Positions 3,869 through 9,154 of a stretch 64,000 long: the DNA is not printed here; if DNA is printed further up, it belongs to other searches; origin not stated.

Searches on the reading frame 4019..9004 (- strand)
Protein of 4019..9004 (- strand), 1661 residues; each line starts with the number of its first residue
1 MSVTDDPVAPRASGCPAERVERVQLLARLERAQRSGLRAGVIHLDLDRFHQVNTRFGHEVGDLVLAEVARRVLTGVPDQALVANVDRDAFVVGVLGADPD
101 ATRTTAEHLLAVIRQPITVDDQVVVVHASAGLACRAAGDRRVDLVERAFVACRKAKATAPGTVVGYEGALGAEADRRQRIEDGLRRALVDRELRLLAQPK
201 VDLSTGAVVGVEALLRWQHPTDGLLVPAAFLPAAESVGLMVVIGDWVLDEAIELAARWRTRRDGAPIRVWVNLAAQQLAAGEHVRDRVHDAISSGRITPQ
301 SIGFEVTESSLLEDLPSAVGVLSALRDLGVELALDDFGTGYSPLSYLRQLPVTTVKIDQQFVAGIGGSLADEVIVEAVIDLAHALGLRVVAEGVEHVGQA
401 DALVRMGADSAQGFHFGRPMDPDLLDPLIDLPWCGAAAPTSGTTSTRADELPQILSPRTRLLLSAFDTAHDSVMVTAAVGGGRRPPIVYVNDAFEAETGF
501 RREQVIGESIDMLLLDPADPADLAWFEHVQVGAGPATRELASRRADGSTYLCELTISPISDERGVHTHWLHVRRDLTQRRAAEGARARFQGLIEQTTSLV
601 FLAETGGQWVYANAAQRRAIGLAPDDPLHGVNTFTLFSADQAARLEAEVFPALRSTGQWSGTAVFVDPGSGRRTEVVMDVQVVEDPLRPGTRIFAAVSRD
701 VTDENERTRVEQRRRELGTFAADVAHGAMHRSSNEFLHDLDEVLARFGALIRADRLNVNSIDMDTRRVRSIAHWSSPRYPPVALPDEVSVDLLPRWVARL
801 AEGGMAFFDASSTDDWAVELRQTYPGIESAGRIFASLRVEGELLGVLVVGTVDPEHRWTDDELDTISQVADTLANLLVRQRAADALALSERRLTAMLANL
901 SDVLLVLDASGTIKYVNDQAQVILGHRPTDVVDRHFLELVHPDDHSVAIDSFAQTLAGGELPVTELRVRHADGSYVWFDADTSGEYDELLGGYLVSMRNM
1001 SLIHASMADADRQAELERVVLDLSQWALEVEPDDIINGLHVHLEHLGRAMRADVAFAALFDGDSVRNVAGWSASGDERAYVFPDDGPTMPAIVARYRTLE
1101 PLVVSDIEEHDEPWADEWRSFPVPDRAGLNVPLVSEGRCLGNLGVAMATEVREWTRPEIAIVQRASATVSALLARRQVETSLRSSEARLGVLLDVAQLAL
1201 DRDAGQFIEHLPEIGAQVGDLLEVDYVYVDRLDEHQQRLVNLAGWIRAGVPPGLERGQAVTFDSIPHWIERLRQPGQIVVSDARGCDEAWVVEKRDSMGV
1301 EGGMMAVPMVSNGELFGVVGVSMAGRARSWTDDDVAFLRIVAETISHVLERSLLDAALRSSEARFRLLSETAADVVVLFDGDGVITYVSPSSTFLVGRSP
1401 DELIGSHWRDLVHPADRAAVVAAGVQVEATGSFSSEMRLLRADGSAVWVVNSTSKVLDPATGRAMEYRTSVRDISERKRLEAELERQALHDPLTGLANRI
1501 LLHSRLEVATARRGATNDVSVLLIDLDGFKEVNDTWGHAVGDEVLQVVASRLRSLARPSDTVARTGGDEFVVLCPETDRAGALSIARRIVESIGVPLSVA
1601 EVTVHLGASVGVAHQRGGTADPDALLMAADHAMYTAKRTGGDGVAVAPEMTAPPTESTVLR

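Call 48: find_encoding_contigs(protein=window:4019-9004:-, flank=10000, max_places=1)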
Protein window:4019-9004:- (1661 aa): 5 contigs read that carry it; 1 place shown.
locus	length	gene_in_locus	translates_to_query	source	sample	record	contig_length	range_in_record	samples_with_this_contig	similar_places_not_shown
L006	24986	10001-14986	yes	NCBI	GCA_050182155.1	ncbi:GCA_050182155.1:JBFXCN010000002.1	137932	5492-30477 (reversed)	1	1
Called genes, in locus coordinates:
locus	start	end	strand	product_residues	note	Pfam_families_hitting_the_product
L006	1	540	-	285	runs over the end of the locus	PF10418:DHODB_Fe-S_bind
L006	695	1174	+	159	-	PF01814:Hemerythrin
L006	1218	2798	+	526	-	PF13424:TPR_12 (faint), PF13432:TPR_16 (faint), PF10602:RPN7 (faint), PF14559:TPR_19 (weak), PF00196:GerE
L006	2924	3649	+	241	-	PF19583:ODP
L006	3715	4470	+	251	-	PF05721:PhyH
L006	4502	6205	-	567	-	PF00082:Peptidase_S8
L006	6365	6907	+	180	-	PF04542:Sigma70_r2 (weak), PF08281:Sigma70_r4_2, PF04545:Sigma70_r4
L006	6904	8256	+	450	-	PF24996:NANM (faint), PF13964:Beta-prop_Calicin (faint), PF24981:Beta-prop_ATRN-LZTR1 (faint), PF01344:Kelch_1 (faint), PF24681:Kelch_KLHDC2_KLHL20_DRC7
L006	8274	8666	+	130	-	-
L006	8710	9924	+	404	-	PF01594:AI-2E_transport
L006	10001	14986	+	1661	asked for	PF00990:GGDEF, PF00563:EAL, PF00989:PAS, PF13426:PAS_9, PF00989:PAS, PF08447:PAS_3, PF01590:GAF, PF13185:GAF_2, +12 more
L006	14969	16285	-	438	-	PF02771:Acyl-CoA_dh_N (weak), PF02770:Acyl-CoA_dh_M, PF00441:Acyl-CoA_dh_1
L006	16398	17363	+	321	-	PF00106:adh_short, PF08659:KR (weak), PF13561:adh_short_C2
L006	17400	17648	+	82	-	-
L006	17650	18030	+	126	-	-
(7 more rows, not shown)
